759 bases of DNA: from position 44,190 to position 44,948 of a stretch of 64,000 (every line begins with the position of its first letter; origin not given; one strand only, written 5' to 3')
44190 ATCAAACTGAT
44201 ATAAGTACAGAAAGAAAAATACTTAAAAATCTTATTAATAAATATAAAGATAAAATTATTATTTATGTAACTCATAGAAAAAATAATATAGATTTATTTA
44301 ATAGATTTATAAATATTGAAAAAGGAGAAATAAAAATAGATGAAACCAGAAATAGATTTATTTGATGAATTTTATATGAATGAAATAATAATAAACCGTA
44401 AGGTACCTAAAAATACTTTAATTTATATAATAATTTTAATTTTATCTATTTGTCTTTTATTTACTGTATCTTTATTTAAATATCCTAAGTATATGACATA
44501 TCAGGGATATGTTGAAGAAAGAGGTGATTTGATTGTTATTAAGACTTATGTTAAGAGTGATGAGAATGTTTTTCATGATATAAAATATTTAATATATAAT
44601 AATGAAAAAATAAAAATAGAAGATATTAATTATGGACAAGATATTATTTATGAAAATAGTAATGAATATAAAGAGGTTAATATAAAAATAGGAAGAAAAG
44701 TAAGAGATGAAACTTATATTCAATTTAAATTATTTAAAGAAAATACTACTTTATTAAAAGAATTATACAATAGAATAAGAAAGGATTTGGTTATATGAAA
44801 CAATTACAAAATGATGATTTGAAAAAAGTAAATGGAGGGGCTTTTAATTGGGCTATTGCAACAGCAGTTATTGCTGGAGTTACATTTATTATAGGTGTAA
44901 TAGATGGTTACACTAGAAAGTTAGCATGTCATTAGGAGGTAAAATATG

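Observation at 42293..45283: Unannotated class-II bacteriocin locus: C39-ABC exporter, accessory protein and two double-glycine-leader peptides (candidate two-peptide bacteriocin)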

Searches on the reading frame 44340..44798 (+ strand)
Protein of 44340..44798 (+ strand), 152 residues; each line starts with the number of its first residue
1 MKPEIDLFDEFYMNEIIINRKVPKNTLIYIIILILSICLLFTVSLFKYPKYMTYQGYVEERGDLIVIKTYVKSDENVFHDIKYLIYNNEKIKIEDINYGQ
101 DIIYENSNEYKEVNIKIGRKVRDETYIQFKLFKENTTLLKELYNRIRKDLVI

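Call 3: search_protein_families(library=pfam, proteins=[window:44340-44798:+], max_evalue=1)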
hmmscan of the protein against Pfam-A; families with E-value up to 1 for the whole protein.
window:44340-44798:+ (152 aa): 1 family
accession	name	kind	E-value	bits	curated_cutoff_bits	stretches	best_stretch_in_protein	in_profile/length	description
PF04455.17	Saccharop_dh_N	-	0.077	13.9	23.5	1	101-147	21-67/100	LOR/SDH bifunctional enzyme conserved region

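Call 4: search_protein_families(library=ncbifam, proteins=[window:44340-44798:+], max_evalue=1)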
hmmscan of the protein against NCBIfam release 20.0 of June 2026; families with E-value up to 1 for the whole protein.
window:44340-44798:+ (152 aa): 3 families
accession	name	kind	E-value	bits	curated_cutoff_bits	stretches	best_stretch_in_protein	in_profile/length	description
TIGR04450.1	Gpos_C8_like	subfamily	0.0037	16.9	27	1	47-122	116-186/240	putative immunity/bacteriocin fusion bifunctional protein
NF002201.0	PRK01064.1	equivalog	0.02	15.3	85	1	80-123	8-51/78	hypothetical protein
TIGR00300.1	TIGR00300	equivalog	0.074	11.9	410.8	1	100-147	22-69/407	ornithine cyclodeaminase, nickel-pincer nucleotide-dependent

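Call 35: search_solved_structures(query=A7, max_evalue=10, show_alignments=2)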
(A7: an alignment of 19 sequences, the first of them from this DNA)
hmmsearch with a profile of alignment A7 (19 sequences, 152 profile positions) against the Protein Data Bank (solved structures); distinct sequences matched with E-value up to 10: 4.
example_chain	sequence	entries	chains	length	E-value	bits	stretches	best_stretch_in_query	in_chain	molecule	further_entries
4hv0_A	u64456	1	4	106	0.00076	22.4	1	76-148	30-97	AvtR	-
3gku_A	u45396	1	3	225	0.49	13.3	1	51-122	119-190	Probable RNA-binding protein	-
4esn_A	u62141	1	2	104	1.3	11.9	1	46-96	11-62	hypothetical protein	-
9svk_B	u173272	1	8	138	8.3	9.3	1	72-134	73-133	Toxin-antitoxin system, antitoxin component, HicB family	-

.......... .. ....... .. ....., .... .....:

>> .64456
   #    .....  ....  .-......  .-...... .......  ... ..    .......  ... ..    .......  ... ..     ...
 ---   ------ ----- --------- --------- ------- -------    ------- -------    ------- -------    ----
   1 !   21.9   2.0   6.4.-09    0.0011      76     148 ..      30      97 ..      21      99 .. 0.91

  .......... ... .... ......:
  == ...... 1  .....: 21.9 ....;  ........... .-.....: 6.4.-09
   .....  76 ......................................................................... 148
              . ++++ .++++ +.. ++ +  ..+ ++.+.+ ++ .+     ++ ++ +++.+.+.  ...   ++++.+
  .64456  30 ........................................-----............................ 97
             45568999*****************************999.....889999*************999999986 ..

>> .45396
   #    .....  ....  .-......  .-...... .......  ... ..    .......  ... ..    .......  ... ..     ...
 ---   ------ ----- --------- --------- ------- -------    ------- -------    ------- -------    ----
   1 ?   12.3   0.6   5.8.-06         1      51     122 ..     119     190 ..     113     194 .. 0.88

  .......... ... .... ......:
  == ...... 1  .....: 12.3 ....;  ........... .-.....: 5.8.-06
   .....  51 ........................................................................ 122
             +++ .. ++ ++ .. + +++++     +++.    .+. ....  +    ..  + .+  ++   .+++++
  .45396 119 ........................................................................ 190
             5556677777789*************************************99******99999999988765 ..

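Call 36: search_protein_families(library=pfam, alignment_id=A7, max_evalue=1)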
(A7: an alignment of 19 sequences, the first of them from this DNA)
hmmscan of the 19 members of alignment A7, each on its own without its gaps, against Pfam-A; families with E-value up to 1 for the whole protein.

A. member 1, seq(152 aa): 1 family
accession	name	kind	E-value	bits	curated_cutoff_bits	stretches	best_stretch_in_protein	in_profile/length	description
PF04455.17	Saccharop_dh_N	-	0.077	13.9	23.5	1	101-147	21-67/100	LOR/SDH bifunctional enzyme conserved region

B. families by the number of members that match (of 19 scanned): 21 families
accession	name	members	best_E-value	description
PF10538.15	ITAM_Cys-rich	1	0.003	Hantavirus ITAM motif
PF09875.14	DUF2102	1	0.0082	Uncharacterized protein conserved in archaea (DUF2102)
PF10924.13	DUF2711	1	0.011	Protein of unknown function (DUF2711)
PF03463.20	eRF1_1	1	0.018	eRF1 domain 1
PF22479.2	Pam3_gp18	1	0.021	Cyanophage baseplate Pam3 plug gp18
PF06624.17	RAMP4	1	0.028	Ribosome associated membrane protein RAMP4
PF17307.7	Smim3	1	0.029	Small integral membrane protein 3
PF04669.19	PBDC1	1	0.031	PBDC1 protein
PF08785.16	Ku_PK_bind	1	0.033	Ku C terminal domain like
PF22219.1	DUF3829_2nd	1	0.05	DUF3829-like, C-terminal domain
PF00347.28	Ribosomal_L6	1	0.051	Ribosomal protein L6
PF08644.17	SPT16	1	0.06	FACT complex subunit (SPT16/CDC68)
PF13687.11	DUF4153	1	0.067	Domain of unknown function (DUF4153)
PF04455.17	Saccharop_dh_N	1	0.077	LOR/SDH bifunctional enzyme conserved region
PF09087.17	Cyc-maltodext_N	1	0.078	Cyclomaltodextrinase, N-terminal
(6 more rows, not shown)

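Call 37: find_homologous_proteins(query=A7, max_evalue=0.001)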
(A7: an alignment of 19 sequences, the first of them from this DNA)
Query A7 (19 sequences) (152 aa, profile of the alignment): 14 proteins with E <= 0.001 among 4317 candidates.
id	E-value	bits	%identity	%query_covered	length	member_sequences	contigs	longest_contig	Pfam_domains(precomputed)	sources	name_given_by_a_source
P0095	6.7e-37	144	46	99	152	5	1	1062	-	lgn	-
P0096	7.3e-37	144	45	99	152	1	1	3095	-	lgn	-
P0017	1.6e-35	140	94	100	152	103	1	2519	-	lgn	-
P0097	7.5e-35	138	96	100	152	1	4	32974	-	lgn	-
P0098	2.7e-34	136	45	99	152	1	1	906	-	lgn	-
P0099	6.4e-33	132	86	100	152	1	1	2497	-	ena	-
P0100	1.6e-32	130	95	100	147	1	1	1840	-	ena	-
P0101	4.2e-30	122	33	16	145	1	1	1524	-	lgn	-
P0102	7.1e-29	118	32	97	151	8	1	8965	-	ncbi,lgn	-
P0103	7.8e-28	115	-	-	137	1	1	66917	-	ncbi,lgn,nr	ncbi:MAG: hypothetical protein PHN72_02725 [Bacilli bacterium]|nr:hypothetical protein [Bacilli bact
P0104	2.8e-23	100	36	18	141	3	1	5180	-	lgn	-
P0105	3.6e-21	93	-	-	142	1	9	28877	-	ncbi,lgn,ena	-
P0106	3.9e-21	93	-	-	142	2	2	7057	-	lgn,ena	-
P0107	3.9e-18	84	96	60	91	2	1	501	-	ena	-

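Call 45: predict_structure(alignment_id=A8)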
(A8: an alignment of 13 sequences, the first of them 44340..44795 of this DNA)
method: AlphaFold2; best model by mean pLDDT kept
length: 152 residues; sequences in the alignment: 13
mean_pLDDT: 79.9   pTM: 0.56
mean pLDDT of the five models: 79.9, 79.0, 78.1, 77.4, 77.2
residues with pLDDT >= 90: 24; 70-90: 97; 50-70: 25; < 50: 6
segments of 3 or more residues with pLDDT < 50: 1-3
pLDDT, mean of each block of 10 residues (from residue 1): 53 53 73 92 88 88 85 79 86 89 86 86 78 85 83 56
secondary structure, 60 per line:
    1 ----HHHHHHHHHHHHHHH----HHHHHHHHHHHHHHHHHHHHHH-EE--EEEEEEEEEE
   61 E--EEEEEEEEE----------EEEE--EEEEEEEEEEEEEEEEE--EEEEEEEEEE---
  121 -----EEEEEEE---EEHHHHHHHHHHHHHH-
elements in order: H5-19 H24-45 E51-61 E64-72 E83-86 E89-105 E108-117 E126-132 H138-151

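Call 55: search_protein_families(library=ncbifam, alignment_id=A7, max_evalue=1)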
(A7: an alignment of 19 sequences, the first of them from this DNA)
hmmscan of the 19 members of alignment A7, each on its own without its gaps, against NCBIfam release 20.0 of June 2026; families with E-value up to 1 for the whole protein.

A. member 1, seq(152 aa): 3 families
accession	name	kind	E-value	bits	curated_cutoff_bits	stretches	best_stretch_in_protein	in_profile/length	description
TIGR04450.1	Gpos_C8_like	subfamily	0.0037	16.9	27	1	47-122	116-186/240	putative immunity/bacteriocin fusion bifunctional protein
NF002201.0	PRK01064.1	equivalog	0.02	15.3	85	1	80-123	8-51/78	hypothetical protein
TIGR00300.1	TIGR00300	equivalog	0.074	11.9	410.8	1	100-147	22-69/407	ornithine cyclodeaminase, nickel-pincer nucleotide-dependent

B. families by the number of members that match (of 19 scanned): 18 families
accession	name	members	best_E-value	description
NF045999.1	MAG1140_fam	10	9.8e-07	MAG1140 family protein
NF005074.0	PRK06498.1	1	0.00019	isocitrate lyase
NF005486.0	PRK07093.1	1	0.00019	aminodeoxychorismate synthase component I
TIGR04450.1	Gpos_C8_like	1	0.0037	putative immunity/bacteriocin fusion bifunctional protein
TIGR02745.1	ccoG_rdxA_fixG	1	0.0083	cytochrome c oxidase accessory protein CcoG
NF002201.0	PRK01064.1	1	0.02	hypothetical protein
NF053671.1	bindosome_BasC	1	0.021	bindosome assembly system protein BasC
NF000801.0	PRK00055.1-3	1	0.045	ribonuclease Z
TIGR03902.1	rhom_GG_sort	1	0.05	rhombosortase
TIGR00300.1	TIGR00300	1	0.074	ornithine cyclodeaminase, nickel-pincer nucleotide-dependent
TIGR02624.1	rhamnu_1P_ald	1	0.092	rhamnulose-1-phosphate aldolase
TIGR02356.1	adenyl_thiF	1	0.11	thiazole biosynthesis adenylyltransferase ThiF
NF002963.0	PRK03634.1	1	0.12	rhamnulose-1-phosphate aldolase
NF045687.1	LycopCycCtrL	1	0.17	lycopene beta cyclase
NF008586.0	PRK11551.1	1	0.2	3-(3-hydroxy-phenyl)propionate transporter MhpT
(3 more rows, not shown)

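Call 94: fold_search(model_id=the predicted structure, library=pdb)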
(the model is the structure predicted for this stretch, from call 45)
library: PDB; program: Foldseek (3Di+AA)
matches with E <= 10: 1103; with E <= 0.001: 0
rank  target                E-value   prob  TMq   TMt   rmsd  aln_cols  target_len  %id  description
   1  1t0n_A                3.3e-02  0.80  0.25  0.16   8.8       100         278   15  Conformational switch in polymorphic H-2K molecules containing an HSV peptide (released 2004-11-23)
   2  1kj3_H                3.9e-02  0.77  0.24  0.16   8.2        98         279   13  Mhc Class I H-2Kb molecule complexed with pKB1 peptide (released 2002-03-27)
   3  1fzj_A                4.4e-02  0.75  0.25  0.16   9.7       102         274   15  MHC CLASS I NATURAL MUTANT H-2KBM1 HEAVY CHAIN COMPLEXED WITH BETA-2 MICROGLOBULIN AND VESICULAR STOMATITIS VIRUS NUCL (released 2001-03-28)
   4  1vac_A                4.9e-02  0.77  0.24  0.16   8.3        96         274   14  MHC CLASS I H-2KB HEAVY CHAIN COMPLEXED WITH BETA-2 MICROGLOBULIN AND CHICKEN OVALBUMIN (released 1996-06-20)
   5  2cii_A                5.2e-02  0.75  0.25  0.16   9.6       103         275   13  The crystal structure of H-2Db complexed with a partial peptide epitope suggests an MHC Class I assembly-intermediate (released 2006-03-29)
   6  1qlf_A                5.5e-02  0.82  0.26  0.17   8.7       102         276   14  MHC CLASS I H-2DB COMPLEXED WITH GLYCOPEPTIDE K3G (released 1999-09-01)
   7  3vwk_B                5.8e-02  0.77  0.24  0.33   8.0        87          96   22  Ternary crystal structure of the human NKT TCR-CD1d-4'deoxy-alpha-galactosylceramide complex (released 2012-10-03)
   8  1fzm_A                6.1e-02  0.66  0.24  0.16   9.8       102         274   15  MHC CLASS I NATURAL MUTANT H-2KBM8 HEAVY CHAIN COMPLEXED WITH BETA-2 MICROGLOBULIN AND VESICULAR STOMATITIS VIRUS NUCL (released 2001-03-28)
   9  4cw1_A                6.1e-02  0.63  0.25  0.16   9.4       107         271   10  COMPLEX OF A B14 CHICKEN MHC CLASS I MOLECULE AND A 9MER CHICKEN PEPTIDE (released 2015-05-06)
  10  9eb3_A                6.5e-02  0.85  0.26  0.17   9.5        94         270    8  Chicken YF1.7*1 presenting N-myristoylated glycine (released 2025-07-23)
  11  5mzm_A                7.2e-02  0.82  0.26  0.17   8.2        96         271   14  Structure of H-2Db in complex with TEIPP APL Trh4 p3P (released 2018-03-21)
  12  6gb5_C                7.2e-02  0.72  0.25  0.16   8.3        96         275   11  Structure of H-2Db with truncated SEV peptide and GL (released 2019-03-06)
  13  7n5p_A                7.6e-02  0.75  0.26  0.17   8.2        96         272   12  6218 TCR in complex with H2-Db PA224-233 with a cysteine mutant (released 2022-07-20)
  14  7qng_C                8.0e-02  0.63  0.25  0.16   9.6       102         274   13  Structure of a MHC I-Tapasin-ERp57 complex (released 2022-09-28)
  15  4cw1_D                8.5e-02  0.77  0.27  0.17   9.4       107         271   10  COMPLEX OF A B14 CHICKEN MHC CLASS I MOLECULE AND A 9MER CHICKEN PEPTIDE (released 2015-05-06)
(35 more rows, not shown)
